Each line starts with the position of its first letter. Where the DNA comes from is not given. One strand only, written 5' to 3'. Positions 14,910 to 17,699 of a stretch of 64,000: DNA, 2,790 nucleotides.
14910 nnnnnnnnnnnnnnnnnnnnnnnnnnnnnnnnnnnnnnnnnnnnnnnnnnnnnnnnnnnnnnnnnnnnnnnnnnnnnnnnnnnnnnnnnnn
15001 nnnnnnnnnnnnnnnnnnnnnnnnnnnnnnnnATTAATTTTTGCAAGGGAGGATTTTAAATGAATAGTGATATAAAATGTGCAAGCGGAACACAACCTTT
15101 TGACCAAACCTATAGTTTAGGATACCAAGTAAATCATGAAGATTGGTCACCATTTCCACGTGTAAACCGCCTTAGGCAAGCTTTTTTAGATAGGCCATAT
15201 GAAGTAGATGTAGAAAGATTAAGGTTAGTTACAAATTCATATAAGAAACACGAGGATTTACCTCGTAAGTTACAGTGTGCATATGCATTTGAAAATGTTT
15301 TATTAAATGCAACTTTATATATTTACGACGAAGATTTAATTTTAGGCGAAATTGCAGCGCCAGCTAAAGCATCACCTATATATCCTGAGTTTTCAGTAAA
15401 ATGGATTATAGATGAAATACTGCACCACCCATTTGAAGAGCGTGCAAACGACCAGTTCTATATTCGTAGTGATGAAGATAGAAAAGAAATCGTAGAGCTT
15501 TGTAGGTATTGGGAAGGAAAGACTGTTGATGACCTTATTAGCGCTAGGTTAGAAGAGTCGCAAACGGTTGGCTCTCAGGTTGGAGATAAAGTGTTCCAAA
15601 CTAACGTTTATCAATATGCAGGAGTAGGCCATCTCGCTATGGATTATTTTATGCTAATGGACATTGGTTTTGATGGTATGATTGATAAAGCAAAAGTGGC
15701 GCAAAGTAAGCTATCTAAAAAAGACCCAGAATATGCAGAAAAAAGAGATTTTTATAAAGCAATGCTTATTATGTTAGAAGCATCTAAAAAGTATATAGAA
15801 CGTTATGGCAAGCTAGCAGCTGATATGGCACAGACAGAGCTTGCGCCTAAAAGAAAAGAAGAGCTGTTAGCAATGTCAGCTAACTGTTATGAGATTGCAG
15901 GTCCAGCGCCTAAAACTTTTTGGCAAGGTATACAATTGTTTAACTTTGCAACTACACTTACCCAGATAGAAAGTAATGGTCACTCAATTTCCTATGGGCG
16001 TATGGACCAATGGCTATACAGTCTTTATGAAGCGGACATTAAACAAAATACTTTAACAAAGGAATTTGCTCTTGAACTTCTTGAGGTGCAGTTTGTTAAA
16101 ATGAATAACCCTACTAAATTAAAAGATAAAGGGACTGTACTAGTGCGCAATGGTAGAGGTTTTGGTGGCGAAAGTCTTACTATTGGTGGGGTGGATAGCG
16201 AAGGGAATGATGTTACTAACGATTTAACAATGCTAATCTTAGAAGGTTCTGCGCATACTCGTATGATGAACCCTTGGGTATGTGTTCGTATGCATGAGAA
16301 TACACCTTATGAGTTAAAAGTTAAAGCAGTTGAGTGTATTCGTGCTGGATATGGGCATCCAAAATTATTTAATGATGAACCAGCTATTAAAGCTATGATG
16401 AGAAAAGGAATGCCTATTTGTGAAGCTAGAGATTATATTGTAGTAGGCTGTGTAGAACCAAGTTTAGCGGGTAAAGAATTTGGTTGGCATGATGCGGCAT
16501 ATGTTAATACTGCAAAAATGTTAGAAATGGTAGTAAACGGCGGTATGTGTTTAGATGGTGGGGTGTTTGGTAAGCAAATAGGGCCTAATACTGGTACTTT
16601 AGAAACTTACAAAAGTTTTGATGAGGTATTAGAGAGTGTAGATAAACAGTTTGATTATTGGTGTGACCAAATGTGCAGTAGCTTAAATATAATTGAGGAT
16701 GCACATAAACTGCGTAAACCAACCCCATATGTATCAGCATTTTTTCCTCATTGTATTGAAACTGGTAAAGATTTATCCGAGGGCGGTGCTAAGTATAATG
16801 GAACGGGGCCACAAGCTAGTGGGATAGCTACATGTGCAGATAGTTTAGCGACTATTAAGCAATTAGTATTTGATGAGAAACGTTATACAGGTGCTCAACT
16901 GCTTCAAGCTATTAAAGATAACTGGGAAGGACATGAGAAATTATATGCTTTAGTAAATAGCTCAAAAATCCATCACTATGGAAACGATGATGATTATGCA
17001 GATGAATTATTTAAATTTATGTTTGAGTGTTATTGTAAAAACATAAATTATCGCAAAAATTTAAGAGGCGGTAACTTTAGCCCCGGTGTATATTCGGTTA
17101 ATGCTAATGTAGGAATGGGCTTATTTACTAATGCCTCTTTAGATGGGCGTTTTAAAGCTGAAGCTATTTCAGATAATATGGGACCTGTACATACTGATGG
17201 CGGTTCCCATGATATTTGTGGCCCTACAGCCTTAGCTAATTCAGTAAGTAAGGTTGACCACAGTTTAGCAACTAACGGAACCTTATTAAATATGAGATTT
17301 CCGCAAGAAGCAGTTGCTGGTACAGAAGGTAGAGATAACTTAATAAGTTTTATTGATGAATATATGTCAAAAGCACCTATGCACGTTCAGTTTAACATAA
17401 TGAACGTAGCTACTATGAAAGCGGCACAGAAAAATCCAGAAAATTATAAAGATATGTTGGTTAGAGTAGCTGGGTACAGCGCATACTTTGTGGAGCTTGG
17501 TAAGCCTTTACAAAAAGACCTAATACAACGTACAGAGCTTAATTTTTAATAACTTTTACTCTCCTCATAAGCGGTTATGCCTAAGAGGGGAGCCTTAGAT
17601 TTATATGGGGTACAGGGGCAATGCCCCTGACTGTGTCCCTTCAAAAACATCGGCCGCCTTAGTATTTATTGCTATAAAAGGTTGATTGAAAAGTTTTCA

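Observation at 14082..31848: One locus joins a sulfo-transaldolase sulfoquinovose pathway to a glycyl-radical dehydratase / Fe-ADH pair, a TTT transporter and a glycerol-to-DHAP branch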

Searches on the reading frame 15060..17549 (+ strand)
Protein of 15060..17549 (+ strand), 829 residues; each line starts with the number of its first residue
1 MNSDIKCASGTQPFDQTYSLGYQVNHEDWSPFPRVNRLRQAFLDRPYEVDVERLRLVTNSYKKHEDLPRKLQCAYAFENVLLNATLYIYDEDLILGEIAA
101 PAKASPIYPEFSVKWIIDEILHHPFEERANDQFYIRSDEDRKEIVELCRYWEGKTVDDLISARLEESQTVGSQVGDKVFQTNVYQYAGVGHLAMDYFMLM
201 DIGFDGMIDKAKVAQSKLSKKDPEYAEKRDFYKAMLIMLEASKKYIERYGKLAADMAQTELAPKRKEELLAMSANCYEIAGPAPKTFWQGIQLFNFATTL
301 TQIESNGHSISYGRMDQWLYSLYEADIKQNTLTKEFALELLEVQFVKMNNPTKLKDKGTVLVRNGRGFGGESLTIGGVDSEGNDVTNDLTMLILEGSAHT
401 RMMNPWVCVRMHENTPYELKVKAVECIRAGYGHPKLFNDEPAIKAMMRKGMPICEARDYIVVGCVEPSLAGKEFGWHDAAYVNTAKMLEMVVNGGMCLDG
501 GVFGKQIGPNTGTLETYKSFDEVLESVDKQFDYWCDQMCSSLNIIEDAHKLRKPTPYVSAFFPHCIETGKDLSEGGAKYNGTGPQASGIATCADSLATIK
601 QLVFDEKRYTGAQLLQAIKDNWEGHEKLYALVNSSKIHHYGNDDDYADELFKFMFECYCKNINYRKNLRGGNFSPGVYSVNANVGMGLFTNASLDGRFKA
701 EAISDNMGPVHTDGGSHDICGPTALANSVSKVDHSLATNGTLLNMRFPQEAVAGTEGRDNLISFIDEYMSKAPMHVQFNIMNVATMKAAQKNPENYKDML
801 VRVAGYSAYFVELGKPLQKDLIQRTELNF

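Call 3: search_protein_families(library=pfam, proteins=[window:15060-17549:+])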
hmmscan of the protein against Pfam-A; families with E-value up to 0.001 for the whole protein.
window:15060-17549:+ (829 aa): 2 families
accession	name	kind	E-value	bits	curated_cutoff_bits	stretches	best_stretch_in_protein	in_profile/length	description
PF02901.20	PFL-like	-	5.5e-200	666.7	24.3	1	33-687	3-647/647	Pyruvate formate lyase-like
PF01228.26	Gly_radical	-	3.9e-26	92.1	22.2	1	717-811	11-106/106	Glycine radical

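Call 5: search_protein_families(library=ncbifam, proteins=[window:15060-17549:+])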
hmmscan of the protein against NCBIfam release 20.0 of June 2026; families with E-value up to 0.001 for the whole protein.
window:15060-17549:+ (829 aa): 12 families
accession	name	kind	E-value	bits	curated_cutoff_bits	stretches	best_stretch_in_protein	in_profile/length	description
NF048009.1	SfplDhtHpfGKleb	equivalog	0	1672.6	1000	1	8-829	1-824/824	(2S)-3-sulfopropanediol dehydratase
TIGR01774.1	PFL2-3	subfamily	6.1e-205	682.9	678.2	1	34-827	5-784/786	formate C-acetyltransferase/glycerol dehydratase family glycyl radical enzyme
NF043068.1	glycl_HYPD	equivalog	6.8e-162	540.3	1100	1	34-828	3-783/784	trans-4-hydroxy-L-proline dehydratase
NF007437.0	PRK09983.1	equivalog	1.9e-161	538.8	1109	1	34-826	4-762/765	formate C-acetyltransferase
TIGR04394.1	choline_CutC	equivalog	8.3e-152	507.5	1050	1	33-828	3-787/789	choline trimethylamine-lyase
NF048011.1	SfplDhtHpsGDes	equivalog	4.8e-141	471.7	1000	1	34-826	25-818/821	(2S)-3-sulfopropanediol dehydratase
NF033718.1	indole_decarb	equivalog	1.9e-109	367.2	1100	1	34-828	34-867/868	indoleacetate decarboxylase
NF033715.1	glycyl_HPDL_Lrg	equivalog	2.2e-99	333.5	1150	1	133-827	167-899/901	4-hydroxyphenylacetate decarboxylase large subunit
TIGR01255.1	pyr_form_ly_1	equivalog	2.2e-33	115.7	994.2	1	272-825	221-739/744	formate C-acetyltransferase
NF038360.1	rad_fix_GrcA3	exception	9.1e-15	54.5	158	1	759-825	7-73/78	autonomous glycyl radical cofactor GrcA3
NF008341.1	PRK11127.1-1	equivalog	7.3e-11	41.9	145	1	771-825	21-75/80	autonomous glycyl radical cofactor GrcA2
TIGR04365.1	spare_glycyl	equivalog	3.6e-07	30.5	170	1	774-825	70-121/126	autonomous glycyl radical cofactor GrcA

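Call 8: find_encoding_contigs(protein=window:15060-17549:+, flank=10000, max_places=6)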
Protein window:15060-17549:+ (829 aa): no gene with exactly this product is on record in the collection.

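Call 15: find_homologous_proteins(query=window:15060-17549:+, max_evalue=1e-100)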
Query window:15060-17549:+ (829 aa): 1112 proteins with E <= 1e-100 among 8000 candidates; the best 120 are listed.
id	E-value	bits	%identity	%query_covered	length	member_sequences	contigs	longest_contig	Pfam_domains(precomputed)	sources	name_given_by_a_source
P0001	0.0e+0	1704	87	99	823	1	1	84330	PF02901.21,PF01228.27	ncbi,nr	ncbi:MAG: formate acetyltransferase [Epulopiscium sp. Nele67-Bin005]|nr:MAG: formate acetyltransfera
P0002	0.0e+0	1669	85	99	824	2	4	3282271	PF02901.21,PF01228.27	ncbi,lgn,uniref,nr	ncbi:(2S)-3-sulfopropanediol dehydratase [Candidatus Epulonipiscium viviparus]|uniref:(2S)-3-sulfopr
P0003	0.0e+0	1581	80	99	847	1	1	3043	PF02901.21,PF01228.27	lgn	-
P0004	0.0e+0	1571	79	100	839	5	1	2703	PF02901.21,PF01228.27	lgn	-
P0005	0.0e+0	1566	80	99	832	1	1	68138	PF02901.21,PF01228.27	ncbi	-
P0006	0.0e+0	1565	79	99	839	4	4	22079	PF02901.21,PF01228.27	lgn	-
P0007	0.0e+0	1564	79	99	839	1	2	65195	PF02901.21,PF01228.27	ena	-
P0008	0.0e+0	1563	79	100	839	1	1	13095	PF02901.21,PF01228.27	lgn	-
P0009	0.0e+0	1563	79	100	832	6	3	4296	PF02901.21,PF01228.27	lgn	-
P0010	0.0e+0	1562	79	99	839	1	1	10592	PF02901.21,PF01228.27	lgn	-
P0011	0.0e+0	1561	80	99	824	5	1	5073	PF02901.21,PF01228.27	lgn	-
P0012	0.0e+0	1560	79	100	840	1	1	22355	PF02901.21,PF01228.27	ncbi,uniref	ncbi:MAG: (2S)-3-sulfopropanediol dehydratase [Romboutsia sp.]|uniref:(2S)-3-sulfopropanediol dehydr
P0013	0.0e+0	1560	79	100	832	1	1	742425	PF02901.21,PF01228.27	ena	-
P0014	0.0e+0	1558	79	99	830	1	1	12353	PF02901.21,PF01228.27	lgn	-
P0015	0.0e+0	1557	79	99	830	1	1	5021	PF02901.21,PF01228.27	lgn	-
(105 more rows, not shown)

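Call 17: find_encoding_contigs(protein=P0002, flank=10000, max_places=3)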
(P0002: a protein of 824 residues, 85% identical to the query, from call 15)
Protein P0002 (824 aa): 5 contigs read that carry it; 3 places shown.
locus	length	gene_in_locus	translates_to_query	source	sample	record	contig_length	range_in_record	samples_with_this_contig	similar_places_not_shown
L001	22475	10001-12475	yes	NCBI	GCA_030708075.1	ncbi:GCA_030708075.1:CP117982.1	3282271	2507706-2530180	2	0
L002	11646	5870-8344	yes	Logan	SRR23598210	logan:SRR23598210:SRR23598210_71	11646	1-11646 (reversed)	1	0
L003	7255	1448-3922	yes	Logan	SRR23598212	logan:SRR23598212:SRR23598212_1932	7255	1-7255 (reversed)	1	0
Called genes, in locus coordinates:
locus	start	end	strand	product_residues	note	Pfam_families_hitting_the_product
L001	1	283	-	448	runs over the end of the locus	PF03611:EIIC-GAT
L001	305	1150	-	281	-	PF00702:Hydrolase (faint), PF05116:S6PP (faint), PF08282:Hydrolase_3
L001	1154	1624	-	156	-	PF00359:PTS_EIIA_2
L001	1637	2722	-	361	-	PF13483:Lactamase_B_3, PF12706:Lactamase_B_2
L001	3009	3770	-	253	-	PF08220:HTH_DeoR, PF08279:HTH_11 (weak), PF00455:DeoRC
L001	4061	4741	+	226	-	PF00923:TAL_FSA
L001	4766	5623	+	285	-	PF03446:NAD_binding_2, PF03807:F420_oxidored (weak), PF14833:NAD_binding_11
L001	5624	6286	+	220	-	PF16161:DUF4867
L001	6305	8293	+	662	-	PF01055:Glyco_hydro_31_2nd, PF21365:Glyco_hydro_31_3rd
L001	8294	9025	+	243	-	PF01925:TauE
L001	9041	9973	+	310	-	PF04055:Radical_SAM, PF13237:Fer4_10 (weak), PF14697:Fer4_21 (weak), PF12838:Fer4_7, PF13187:Fer4_9 (weak), PF00037:Fer4, PF12837:Fer4_6 (weak), PF13353:Fer4_12 (weak), +2 more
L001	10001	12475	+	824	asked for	PF02901:PFL-like, PF01228:Gly_radical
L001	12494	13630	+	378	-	PF00465:Fe-ADH, PF13685:Fe-ADH_2, PF25137:ADH_Fe_C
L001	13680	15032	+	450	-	PF02952:Fucose_iso_C (weak)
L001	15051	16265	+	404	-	PF00480:ROK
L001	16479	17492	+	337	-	PF03401:TctC (weak)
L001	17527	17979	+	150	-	PF07331:TctB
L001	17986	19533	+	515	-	PF01970:TctA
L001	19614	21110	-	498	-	PF00370:FGGY_N, PF02782:FGGY_C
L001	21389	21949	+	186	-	PF04309:G3P_antiterm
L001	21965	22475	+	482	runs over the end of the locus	PF00070:Pyr_redox (faint), PF00890:FAD_binding_2 (weak), PF01266:DAO, PF01494:FAD_binding_3 (faint), PF07992:Pyr_redox_2 (faint), PF13450:NAD_binding_8 (weak), PF04324:Fer2_BFD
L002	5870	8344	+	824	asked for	PF02901:PFL-like, PF01228:Gly_radical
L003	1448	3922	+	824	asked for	PF02901:PFL-like, PF01228:Gly_radical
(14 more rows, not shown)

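Call 18: find_encoding_contigs(protein=P0001, flank=10000, max_places=3)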
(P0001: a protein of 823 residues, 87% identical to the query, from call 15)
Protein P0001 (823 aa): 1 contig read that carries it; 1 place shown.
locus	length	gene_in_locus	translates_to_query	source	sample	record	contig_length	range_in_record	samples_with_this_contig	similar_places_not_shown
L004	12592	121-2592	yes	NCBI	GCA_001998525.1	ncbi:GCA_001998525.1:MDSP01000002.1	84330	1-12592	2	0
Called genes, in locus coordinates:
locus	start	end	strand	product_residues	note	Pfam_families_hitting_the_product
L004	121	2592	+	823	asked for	PF02901:PFL-like, PF01228:Gly_radical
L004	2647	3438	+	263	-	PF01925:TauE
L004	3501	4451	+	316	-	PF13353:Fer4_12 (faint), PF04055:Radical_SAM, PF14697:Fer4_21 (weak), PF12837:Fer4_6 (faint), PF12838:Fer4_7 (weak), PF00037:Fer4 (weak)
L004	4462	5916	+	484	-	PF00939:Na_sulph_symp, PF03600:CitMHS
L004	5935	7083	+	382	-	PF00465:Fe-ADH, PF13685:Fe-ADH_2, PF25137:ADH_Fe_C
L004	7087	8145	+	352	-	PF03576:Peptidase_S58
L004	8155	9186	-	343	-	PF07804:HipA_C (faint)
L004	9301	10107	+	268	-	PF03009:GDPD, PF16387:DUF4996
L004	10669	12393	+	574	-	PF00496:SBP_bac_5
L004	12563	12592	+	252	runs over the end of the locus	PF02517:Rce1-like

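Call 23: search_solved_structures(query=window:15060-17549:+, max_evalue=1e-50)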
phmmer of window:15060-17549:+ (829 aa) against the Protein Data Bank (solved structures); distinct sequences matched with E-value up to 1e-50: 31.
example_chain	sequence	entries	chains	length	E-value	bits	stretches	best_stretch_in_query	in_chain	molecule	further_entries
1r8w_A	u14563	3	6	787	6.6e-183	613.3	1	33-826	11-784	glycerol dehydratase | B12-independent glycerol dehydratase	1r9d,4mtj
5i2a_A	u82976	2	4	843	9.9e-164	549.9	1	33-622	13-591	Diol-dehydratase | Diol dehydratase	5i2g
9rco_A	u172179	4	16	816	1.1e-163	549.8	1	30-829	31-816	Glycyl radical protein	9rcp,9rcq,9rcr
8yjo_A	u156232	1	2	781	1.8e-134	453.1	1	33-826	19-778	Probable dehydratase PflD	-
8id0_A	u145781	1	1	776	1.3e-132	447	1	32-826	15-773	formate C-acetyltransferase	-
9ht9_A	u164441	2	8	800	1.2e-125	424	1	26-827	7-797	Choline trimethylamine-lyase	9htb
2f3o_A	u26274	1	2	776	2.3e-125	423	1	43-825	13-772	pyruvate formate-lyase 2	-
6vue_A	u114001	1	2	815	2.7e-125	422.8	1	30-827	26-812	Choline trimethylamine-lyase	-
5faw_A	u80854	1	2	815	2.7e-125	422.8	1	30-827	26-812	Choline trimethylamine-lyase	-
5fau_A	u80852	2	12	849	2.8e-125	422.7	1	30-827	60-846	Choline trimethylamine-lyase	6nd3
9r0v_A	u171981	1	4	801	3.1e-125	422.6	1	30-827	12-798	Choline trimethylamine-lyase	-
5fay_A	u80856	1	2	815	3.7e-125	422.3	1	30-827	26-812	Choline trimethylamine-lyase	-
5fav_A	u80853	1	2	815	7.1e-125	421.4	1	30-827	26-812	Choline trimethylamine-lyase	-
5kdp_A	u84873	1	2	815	1.9e-124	420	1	30-827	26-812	Choline trimethylamine-lyase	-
8id7_A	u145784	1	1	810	1.8e-121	410.1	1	49-826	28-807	Probable dehydratase YbiW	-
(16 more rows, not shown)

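Call 27: find_related_loci(query=A1, collection=genome_contigs, flank=10000)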
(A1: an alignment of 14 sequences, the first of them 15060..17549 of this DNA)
Query A1 (829 aa) in genome_contigs; peptide patterns used: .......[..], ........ (x = any residue, [..] = any of these).
224 stretches matched a pattern; 204 encode a relative of the query (tblastn E <= 1e-3); the best 80 are kept; 80 distinct loci.
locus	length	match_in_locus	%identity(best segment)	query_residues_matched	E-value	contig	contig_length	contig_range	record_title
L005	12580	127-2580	87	10-826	0e+0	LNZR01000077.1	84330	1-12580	MAG: Epulopiscium sp. Nele67-Bin005 Nele67M_MBin00279, whole genome shotgun sequence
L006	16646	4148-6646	78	8-829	0e+0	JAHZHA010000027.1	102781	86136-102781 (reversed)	MAG: Bacillota bacterium isolate HRGM_Genome_3196 HRGM_Genome_3196_27, whole genome shotgun sequence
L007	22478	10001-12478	78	1-829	0e+0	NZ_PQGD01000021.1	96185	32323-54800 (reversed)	Superficieibacter electus strain BP-1 NODE_21_length_96185_cov_31.9542, whole genome shotgun sequence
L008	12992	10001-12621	79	8-829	0e+0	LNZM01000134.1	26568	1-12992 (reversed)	MAG: Candidatus Epulonipiscioides saccharophilum isolate PG-AS2M_MBin01 AS2M_MBin01_7, whole genome shotgun sequence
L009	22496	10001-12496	78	8-829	0e+0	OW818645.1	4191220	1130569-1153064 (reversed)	metagenome genome assembly, chromosome: 1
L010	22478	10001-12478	78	1-829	0e+0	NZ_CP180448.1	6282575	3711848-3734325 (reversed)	Klebsiella sp. MISC125 chromosome, complete genome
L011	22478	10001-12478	78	1-829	0e+0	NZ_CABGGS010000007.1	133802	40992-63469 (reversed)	Klebsiella spallanzanii isolate SB6411, whole genome shotgun sequence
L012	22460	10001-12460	78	8-829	0e+0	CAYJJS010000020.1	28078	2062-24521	MAG TPA_asm: uncultured Erysipelotrichaceae bacterium isolate ERP123703_co3_235 genome assembly, contig: NODE_1854_lengt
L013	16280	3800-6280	78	1-829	0e+0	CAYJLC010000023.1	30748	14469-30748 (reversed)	MAG TPA_asm: uncultured Oscillospiraceae bacterium isolate ERP123703_co5_40 genome assembly, contig: NODE_660_length_307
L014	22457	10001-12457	78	8-829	0e+0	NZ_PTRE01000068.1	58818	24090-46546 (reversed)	Escherichia sp. MOD1-EC7003 MOD1-EC7003_68_length_58818_cov_110, whole genome shotgun sequence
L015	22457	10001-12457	78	8-829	0e+0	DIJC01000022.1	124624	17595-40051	MAG TPA_asm: Enterobacteriaceae bacterium UBA5654 UBA5654_contig_204, whole genome shotgun sequence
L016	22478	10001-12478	77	1-829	0e+0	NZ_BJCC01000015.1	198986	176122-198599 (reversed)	Enterococcus florum strain Gos25-1 sequence15, whole genome shotgun sequence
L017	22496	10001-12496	77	8-829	0e+0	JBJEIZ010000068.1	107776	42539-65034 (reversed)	MAG: Brotaphodocola sp. isolate PUUB56_bin.019 NODE_73_length_107776_cov_20.241996, whole genome shotgun sequence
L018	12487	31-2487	77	8-829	0e+0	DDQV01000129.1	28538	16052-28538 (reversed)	MAG TPA_asm: Fusobacteriaceae bacterium UBA2433 UBA2433_contig_434, whole genome shotgun sequence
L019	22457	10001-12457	77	8-829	0e+0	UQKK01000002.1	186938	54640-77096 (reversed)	uncultured Ruminococcus sp. isolate UMGS362 genome assembly, contig: NODE_24_length_186938_cov_9.048373, whole genome sh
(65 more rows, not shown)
